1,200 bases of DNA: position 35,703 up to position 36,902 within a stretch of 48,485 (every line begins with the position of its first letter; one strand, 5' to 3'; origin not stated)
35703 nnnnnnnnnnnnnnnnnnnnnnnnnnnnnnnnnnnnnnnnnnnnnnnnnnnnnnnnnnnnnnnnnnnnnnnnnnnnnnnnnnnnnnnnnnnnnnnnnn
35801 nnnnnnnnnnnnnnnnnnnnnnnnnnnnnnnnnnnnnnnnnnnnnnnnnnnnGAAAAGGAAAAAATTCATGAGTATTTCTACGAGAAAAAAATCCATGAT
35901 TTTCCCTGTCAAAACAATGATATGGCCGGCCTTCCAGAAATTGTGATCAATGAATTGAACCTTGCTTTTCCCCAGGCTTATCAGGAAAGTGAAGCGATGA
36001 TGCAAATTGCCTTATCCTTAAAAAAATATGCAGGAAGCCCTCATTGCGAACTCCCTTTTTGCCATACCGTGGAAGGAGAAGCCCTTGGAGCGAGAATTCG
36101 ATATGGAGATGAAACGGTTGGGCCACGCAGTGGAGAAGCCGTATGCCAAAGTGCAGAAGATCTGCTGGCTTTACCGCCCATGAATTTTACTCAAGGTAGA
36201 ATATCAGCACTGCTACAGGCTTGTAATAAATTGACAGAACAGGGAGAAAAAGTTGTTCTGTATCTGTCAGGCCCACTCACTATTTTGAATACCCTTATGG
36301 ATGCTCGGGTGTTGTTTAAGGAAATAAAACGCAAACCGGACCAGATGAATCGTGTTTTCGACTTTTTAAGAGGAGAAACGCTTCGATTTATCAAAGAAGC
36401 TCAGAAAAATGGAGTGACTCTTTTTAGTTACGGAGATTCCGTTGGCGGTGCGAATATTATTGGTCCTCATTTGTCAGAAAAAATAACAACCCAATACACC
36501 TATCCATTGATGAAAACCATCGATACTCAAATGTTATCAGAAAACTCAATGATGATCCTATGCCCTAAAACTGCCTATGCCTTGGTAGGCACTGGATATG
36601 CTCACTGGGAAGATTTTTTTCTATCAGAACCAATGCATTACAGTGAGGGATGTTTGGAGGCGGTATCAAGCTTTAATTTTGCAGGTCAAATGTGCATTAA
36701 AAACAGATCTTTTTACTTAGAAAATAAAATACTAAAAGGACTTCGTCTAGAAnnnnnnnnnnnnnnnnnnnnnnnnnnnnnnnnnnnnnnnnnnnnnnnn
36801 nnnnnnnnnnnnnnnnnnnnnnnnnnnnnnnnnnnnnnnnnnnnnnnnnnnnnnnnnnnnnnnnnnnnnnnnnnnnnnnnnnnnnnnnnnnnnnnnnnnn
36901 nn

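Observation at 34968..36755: Putative zinc metallochaperone GTPase fused to a catalytically dead methyltransferase domain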

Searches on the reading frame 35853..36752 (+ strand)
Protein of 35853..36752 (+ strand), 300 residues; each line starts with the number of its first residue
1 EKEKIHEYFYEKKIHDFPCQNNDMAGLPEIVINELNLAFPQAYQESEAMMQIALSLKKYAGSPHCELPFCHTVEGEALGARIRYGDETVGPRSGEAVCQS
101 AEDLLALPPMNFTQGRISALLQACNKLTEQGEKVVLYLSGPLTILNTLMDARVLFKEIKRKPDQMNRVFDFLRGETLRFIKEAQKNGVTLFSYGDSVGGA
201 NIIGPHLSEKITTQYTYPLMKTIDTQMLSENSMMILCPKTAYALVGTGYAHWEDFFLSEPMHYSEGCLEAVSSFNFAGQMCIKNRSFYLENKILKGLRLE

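Call 11: find_homologous_proteins(query=window:35853-36752:+, max_evalue=0.001)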
Query window:35853-36752:+ (300 aa): 275 proteins with E <= 0.001 among 1344 candidates; the best 120 are listed.
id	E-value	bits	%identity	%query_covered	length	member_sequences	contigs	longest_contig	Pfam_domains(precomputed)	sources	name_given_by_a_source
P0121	1.8e-94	334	52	96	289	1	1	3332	PF01208.24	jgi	jgi:uroporphyrinogen-III decarboxylase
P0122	9.4e-94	332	51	96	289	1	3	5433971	PF01208.24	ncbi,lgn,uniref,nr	ncbi:methylcobalamin:coenzyme M methyltransferase [Sporomusa ovata DSM 2662]|uniref:Methylcobalamin:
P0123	1.5e-93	331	51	95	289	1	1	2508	PF01208.24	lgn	-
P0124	2.1e-93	331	48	96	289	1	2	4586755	PF01208.24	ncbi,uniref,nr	ncbi:uroporphyrinogen decarboxylase family protein [Clostridium formicaceticum]|uniref:Methylcobalam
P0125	5.0e-92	326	51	96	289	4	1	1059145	PF01208.24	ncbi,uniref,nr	ncbi:methylcobamide--CoM methyltransferase [Alkaliphilus sp. MSJ-5]|uniref:Methylcobamide--CoM methy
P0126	7.7e-92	326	49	96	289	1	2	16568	PF01208.24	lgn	-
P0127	1.6e-91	325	48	96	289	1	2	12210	PF01208.24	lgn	-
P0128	8.6e-91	322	51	96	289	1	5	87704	PF01208.24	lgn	-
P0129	8.8e-91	322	50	96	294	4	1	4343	PF01208.24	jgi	-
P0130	9.8e-91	322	48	96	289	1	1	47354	PF01208.24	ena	-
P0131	9.9e-91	322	48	96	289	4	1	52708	PF01208.24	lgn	-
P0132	1.6e-90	321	49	96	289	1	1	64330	PF01208.24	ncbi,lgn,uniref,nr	ncbi:Uroporphyrinogen decarboxylase (URO-D) [Anaerovirgula multivorans]|uniref:Uroporphyrinogen deca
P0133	2.4e-90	321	49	95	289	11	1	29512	PF01208.24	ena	-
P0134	2.7e-90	321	49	96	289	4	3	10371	PF01208.24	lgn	-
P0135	2.9e-90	321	51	96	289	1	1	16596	PF01208.24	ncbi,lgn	ncbi:MAG TPA: uroporphyrinogen decarboxylase family protein [Negativicutes bacterium]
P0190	1.3e-84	302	48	96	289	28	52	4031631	PF01208.24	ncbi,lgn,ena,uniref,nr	ncbi:methylcobamide--CoM methyltransferase [Terrisporobacter glycolicus]|uniref:Uroporphyrinogen dec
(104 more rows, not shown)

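Call 12: find_encoding_contigs(protein=P0122, flank=8000, max_places=2)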
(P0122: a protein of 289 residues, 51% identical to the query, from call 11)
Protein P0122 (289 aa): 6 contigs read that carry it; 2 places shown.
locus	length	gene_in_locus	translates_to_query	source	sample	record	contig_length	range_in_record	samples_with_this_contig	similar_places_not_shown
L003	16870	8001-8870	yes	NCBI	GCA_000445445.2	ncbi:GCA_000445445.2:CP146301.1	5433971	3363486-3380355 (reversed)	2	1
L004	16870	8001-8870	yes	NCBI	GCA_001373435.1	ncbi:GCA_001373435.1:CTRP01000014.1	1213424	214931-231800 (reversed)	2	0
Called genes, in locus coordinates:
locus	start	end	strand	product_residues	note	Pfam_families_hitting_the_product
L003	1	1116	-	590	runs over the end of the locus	PF00078:RVT_1, PF01348:Intron_maturas2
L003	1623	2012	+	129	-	PF01597:GCV_H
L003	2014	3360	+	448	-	PF02347:GDC-P, PF00266:Aminotran_5 (weak)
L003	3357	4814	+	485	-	PF02347:GDC-P, PF00266:Aminotran_5 (weak), PF21478:GcvP2_C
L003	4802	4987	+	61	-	-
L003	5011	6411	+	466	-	PF00890:FAD_binding_2 (faint), PF03486:HI0933_like (faint), PF07992:Pyr_redox_2, PF12831:FAD_oxidored, PF13738:Pyr_redox_3, PF13434:Lys_Orn_oxgnase (faint), PF00070:Pyr_redox, PF02852:Pyr_redox_dim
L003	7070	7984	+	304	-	PF02492:cobW, PF07683:CobW_C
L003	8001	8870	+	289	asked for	PF01208:URO-D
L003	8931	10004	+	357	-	PF01208:URO-D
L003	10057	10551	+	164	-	PF02607:B12-binding_2, PF02310:B12-binding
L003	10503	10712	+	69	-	-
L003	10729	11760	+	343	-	PF01208:URO-D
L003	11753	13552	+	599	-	PF00111:Fer2, PF17651:Raco_middle, PF14574:RACo_C_ter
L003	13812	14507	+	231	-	PF18978:DUF5714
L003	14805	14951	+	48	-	-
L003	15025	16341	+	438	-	PF01554:MatE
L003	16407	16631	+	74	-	-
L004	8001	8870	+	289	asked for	PF01208:URO-D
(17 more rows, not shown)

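Call 13: find_encoding_contigs(protein=P0124, flank=8000, max_places=2)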
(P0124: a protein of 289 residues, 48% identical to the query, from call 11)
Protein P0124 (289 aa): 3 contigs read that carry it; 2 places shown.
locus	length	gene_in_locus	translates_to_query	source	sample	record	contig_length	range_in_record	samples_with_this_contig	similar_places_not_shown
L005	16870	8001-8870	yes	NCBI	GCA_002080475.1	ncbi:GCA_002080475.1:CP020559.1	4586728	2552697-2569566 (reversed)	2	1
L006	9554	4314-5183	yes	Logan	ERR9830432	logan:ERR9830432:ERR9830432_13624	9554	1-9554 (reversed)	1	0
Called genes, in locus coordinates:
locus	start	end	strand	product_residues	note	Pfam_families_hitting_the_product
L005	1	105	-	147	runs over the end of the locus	PF07883:Cupin_2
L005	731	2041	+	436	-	PF00078:RVT_1, PF08388:GIIM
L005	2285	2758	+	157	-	PF04073:tRNA_edit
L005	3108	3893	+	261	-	PF00512:HisKA, PF02518:HATPase_c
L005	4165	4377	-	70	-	-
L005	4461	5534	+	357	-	PF14398:ATPgrasp_YheCD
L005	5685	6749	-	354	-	PF13439:Glyco_transf_4, PF13579:Glyco_trans_4_4 (faint)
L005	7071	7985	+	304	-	PF02492:cobW, PF07683:CobW_C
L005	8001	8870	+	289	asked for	PF01208:URO-D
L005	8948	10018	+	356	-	PF01208:URO-D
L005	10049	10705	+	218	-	PF02607:B12-binding_2, PF02310:B12-binding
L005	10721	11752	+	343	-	PF01208:URO-D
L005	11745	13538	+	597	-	PF00111:Fer2, PF17651:Raco_middle, PF14574:RACo_C_ter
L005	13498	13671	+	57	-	-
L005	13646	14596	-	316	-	PF03255:ACCA, PF01039:Carboxyl_trans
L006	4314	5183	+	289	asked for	PF01208:URO-D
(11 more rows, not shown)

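Call 14: find_encoding_contigs(protein=P0190, flank=8000, max_places=2)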
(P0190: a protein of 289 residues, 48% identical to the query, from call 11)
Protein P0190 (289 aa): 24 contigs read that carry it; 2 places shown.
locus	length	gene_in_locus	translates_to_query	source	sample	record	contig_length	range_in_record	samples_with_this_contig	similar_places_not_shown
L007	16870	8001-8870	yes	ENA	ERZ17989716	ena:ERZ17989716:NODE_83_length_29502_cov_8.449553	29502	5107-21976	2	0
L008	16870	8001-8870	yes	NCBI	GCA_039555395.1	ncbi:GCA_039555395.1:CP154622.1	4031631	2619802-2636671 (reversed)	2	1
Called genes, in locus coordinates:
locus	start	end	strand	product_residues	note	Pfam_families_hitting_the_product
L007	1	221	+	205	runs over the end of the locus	PF02588:YitT_membrane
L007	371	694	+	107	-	PF03551:PadR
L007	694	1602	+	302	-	-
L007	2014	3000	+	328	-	PF04069:OpuAC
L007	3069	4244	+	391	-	PF00528:BPD_transp_1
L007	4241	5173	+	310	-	PF00005:ABC_tran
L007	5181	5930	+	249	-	PF00528:BPD_transp_1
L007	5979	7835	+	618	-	PF02596:DUF169, PF01208:URO-D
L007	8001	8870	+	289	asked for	PF01208:URO-D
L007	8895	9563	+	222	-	PF02607:B12-binding_2, PF02310:B12-binding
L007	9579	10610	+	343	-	PF01208:URO-D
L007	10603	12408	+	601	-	PF00111:Fer2, PF17651:Raco_middle, PF14574:RACo_C_ter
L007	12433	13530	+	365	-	PF01208:URO-D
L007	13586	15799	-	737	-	PF12698:ABC2_membrane_3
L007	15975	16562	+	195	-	PF14278:TetR_C_8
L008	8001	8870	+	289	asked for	PF01208:URO-D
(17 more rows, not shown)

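Call 22: find_related_loci(query=A2, collection=genome_contigs, flank=10000)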
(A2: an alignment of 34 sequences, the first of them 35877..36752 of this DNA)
Query A2 (292 aa) in genome_contigs; peptide patterns used: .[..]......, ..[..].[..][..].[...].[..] (x = any residue, [..] = any of these).
143 stretches matched a pattern; 128 encode a relative of the query (tblastn E <= 1e-3); the best 80 are kept; 80 distinct loci.
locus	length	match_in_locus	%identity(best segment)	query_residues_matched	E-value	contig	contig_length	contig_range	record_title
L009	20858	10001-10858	51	5-291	1e-100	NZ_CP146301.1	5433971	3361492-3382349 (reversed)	Sporomusa ovata DSM 2662 chromosome, complete genome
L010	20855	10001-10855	49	6-291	5e-98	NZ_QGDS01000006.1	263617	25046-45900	Faecalicatena contorta strain NLAE-zl-C134 Ga0104392_106, whole genome shotgun sequence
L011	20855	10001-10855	49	6-291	3e-97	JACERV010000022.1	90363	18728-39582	MAG: Ruminococcus sp. isolate MAG_3 NODE_46_length_90363_cov_71.611929, whole genome shotgun sequence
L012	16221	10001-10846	49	5-287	1e-96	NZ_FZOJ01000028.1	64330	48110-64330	Anaerovirgula multivorans strain SCA, whole genome shotgun sequence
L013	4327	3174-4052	49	2-291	3e-97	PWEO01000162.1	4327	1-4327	MAG: Clostridiaceae bacterium isolate T1Sed10_77m T1-Sed10-C27805, whole genome shotgun sequence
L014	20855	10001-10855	48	5-290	4e-96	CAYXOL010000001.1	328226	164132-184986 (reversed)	MAG TPA_asm: uncultured Clostridium sp. isolate binchicken_co135_7 genome assembly, contig: NODE_46_length_328226_cov_7.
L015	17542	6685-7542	46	5-291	7e-96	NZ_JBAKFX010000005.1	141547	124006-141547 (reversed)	Dethiothermospora halolimnae strain SD1 NODE_5_length_141547_cov_212.612290, whole genome shotgun sequence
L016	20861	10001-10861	47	4-291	9e-96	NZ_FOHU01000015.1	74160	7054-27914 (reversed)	Natronincola peptidivorans strain DSM 18979, whole genome shotgun sequence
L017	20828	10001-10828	49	5-281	3e-95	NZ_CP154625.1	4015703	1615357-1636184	Terrisporobacter vanillatitrophus strain COM chromosome, complete genome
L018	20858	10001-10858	47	5-291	1e-94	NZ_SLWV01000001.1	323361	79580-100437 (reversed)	Marinisporobacter balticus strain DSM 102940 Ga0310545_101, whole genome shotgun sequence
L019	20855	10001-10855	50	5-291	1e-94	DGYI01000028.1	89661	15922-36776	MAG TPA_asm: Firmicutes bacterium UBA5010 UBA5010_contig_94, whole genome shotgun sequence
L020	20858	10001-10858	47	5-291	5e-94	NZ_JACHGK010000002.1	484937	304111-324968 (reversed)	Bacillus benzoevorans strain DSM 5391 Ga0415348_02, whole genome shotgun sequence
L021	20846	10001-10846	47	5-287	4e-94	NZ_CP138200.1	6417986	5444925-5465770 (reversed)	Wukongibacter sp. M2B1 chromosome, complete genome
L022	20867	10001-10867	48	2-291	1e-93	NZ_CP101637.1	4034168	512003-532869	Terrisporobacter mayombei strain DSM 6539 chromosome, complete genome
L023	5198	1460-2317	49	5-291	3e-93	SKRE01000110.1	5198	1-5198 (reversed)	MAG: Clostridiales bacterium isolate CSSed162cmA_474 CSSed16-2cmA-82045, whole genome shotgun sequence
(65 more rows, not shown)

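Call 45: search_protein_families(library=pfam, proteins=[P0122, L003:7070-7984:+], max_evalue=0.01)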
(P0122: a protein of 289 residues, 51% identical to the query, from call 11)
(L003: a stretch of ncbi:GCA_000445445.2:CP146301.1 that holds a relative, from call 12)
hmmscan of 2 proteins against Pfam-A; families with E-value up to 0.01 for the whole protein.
P0122 (289 aa): 1 family
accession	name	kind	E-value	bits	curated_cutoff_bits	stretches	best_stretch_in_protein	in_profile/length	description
PF01208.23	URO-D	-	4.5e-22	79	23.9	1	26-247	39-267/346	Uroporphyrinogen decarboxylase (URO-D)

L003:7070-7984:+ (304 aa): 2 families
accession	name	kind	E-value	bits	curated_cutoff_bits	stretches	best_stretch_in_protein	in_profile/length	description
PF02492.25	cobW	-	4.8e-33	114.7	20.7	1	5-178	2-178/180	CobW/HypB/UreG, nucleotide-binding domain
PF07683.19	CobW_C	-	1.5e-09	38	22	1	218-300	1-88/94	Cobalamin synthesis protein cobW C-terminal domain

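Call 49: predict_structure(alignment_id=A4)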
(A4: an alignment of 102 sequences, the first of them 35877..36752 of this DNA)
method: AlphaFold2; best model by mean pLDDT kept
length: 292 residues; sequences in the alignment: 102
mean_pLDDT: 92.0   pTM: 0.91
mean pLDDT of the five models: 92.0, 91.5, 91.3, 91.1, 90.0
residues with pLDDT >= 90: 227; 70-90: 56; 50-70: 8; < 50: 1
segments of 3 or more residues with pLDDT < 50: none
pLDDT, mean of each block of 10 residues (from residue 1): 72 68 88 95 96 92 92 93 92 97 97 98 96 94 94 95 98 96 87 85 94 93 90 94 96 95 92 90 96 94
secondary structure, 60 per line:
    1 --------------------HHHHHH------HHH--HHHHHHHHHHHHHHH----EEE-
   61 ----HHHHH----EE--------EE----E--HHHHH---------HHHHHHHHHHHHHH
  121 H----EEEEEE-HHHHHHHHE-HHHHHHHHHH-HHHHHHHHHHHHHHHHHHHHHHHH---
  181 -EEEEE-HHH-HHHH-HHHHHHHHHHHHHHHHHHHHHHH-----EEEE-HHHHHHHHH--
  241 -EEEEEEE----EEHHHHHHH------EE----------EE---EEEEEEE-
elements in order: H21-26 H38-52 E57-59 H65-69 H93-97 H107-121 E126-131 H133-140 H143-152 H154-177 E182-186 H192-195 H197-219 E225-228 H230-238 E242-248 H255-261 E285-291

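Call 53: fold_search(model_id=the predicted structure, library=pdb)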
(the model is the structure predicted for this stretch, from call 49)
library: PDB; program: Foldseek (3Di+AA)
matches with E <= 10: 1312; with E <= 0.001: 30
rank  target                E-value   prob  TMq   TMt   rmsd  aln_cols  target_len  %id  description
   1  4ay8_A                3.6e-12  1.00  0.62  0.54   3.2       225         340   20  SeMet-derivative of a methyltransferase from M. mazei (released 2012-10-31)
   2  4ay7_A                1.2e-11  1.00  0.62  0.54   3.1       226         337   19  methyltransferase from Methanosarcina mazei (released 2012-10-31)
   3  2inf_A                1.6e-07  1.00  0.58  0.50   6.0       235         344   16  Crystal Structure of Uroporphyrinogen Decarboxylase from Bacillus subtilis (released 2006-10-24)
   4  4zr8_B                1.7e-07  1.00  0.61  0.51   5.7       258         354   14  Structure of uroporphyrinogen decarboxylase from Acinetobacter baumannii (released 2015-06-03)
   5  4wsh_A                1.8e-07  1.00  0.58  0.48   4.1       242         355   16  Crystal structure of Probable Uroporphyrinogen decarboxylase (UPD) (URO-D) from Pseudomonas aeruginosa (released 2014-11-19)
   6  2eja_A                4.0e-07  1.00  0.57  0.50   4.1       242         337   16  Crystal Structure Of Uroporphyrinogen Decarboxylase From Aquifex aeolicus (released 2008-03-18)
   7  4zr8_A                5.3e-07  1.00  0.59  0.50   3.9       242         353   16  Structure of uroporphyrinogen decarboxylase from Acinetobacter baumannii (released 2015-06-03)
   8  2eja_B                6.4e-07  1.00  0.54  0.48   3.9       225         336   18  Crystal Structure Of Uroporphyrinogen Decarboxylase From Aquifex aeolicus (released 2008-03-18)
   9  1j93                  1.2e-06  1.00  0.57  0.49   4.6       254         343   12  Crystal Structure and Substrate Binding Modeling of the Uroporphyrinogen-III Decarboxylase from Nicotiana tabacum: Impli (released 2001-10-17)
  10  6w2o                  2.8e-06  1.00  0.61  0.51   4.3       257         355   14  Crystal structure of uroporphyrinogen III decarboxylate (hemE) from Stenotrophomonas maltophilia (released 2020-04-22)
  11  3cyv                  2.8e-06  1.00  0.58  0.49   4.3       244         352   16  Crystal structure of uroporphyrinogen decarboxylase from Shigella flexineri: new insights into its catalytic mechanism (released 2009-04-28)
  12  1jpi                  7.2e-06  1.00  0.58  0.48   4.1       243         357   14  Phe232Leu mutant of human UROD, human uroporphyrinogen III decarboxylase (released 2001-12-19)
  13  4exq                  8.6e-06  1.00  0.56  0.47   3.6       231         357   13  CRYSTAL STRUCTURE of UROPORPHYRINOGEN DECARBOXYLASE (UPD) FROM BURKHOLDERIA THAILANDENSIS E264 (released 2012-05-16)
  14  3gw3                  9.2e-06  1.00  0.60  0.50   3.7       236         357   15  human UROD mutant K297N (released 2009-07-07)
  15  1jpk                  9.7e-06  1.00  0.59  0.49   6.1       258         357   14  Gly156Asp mutant of Human UroD, human uroporphyrinogen III decarboxylase (released 2001-12-19)
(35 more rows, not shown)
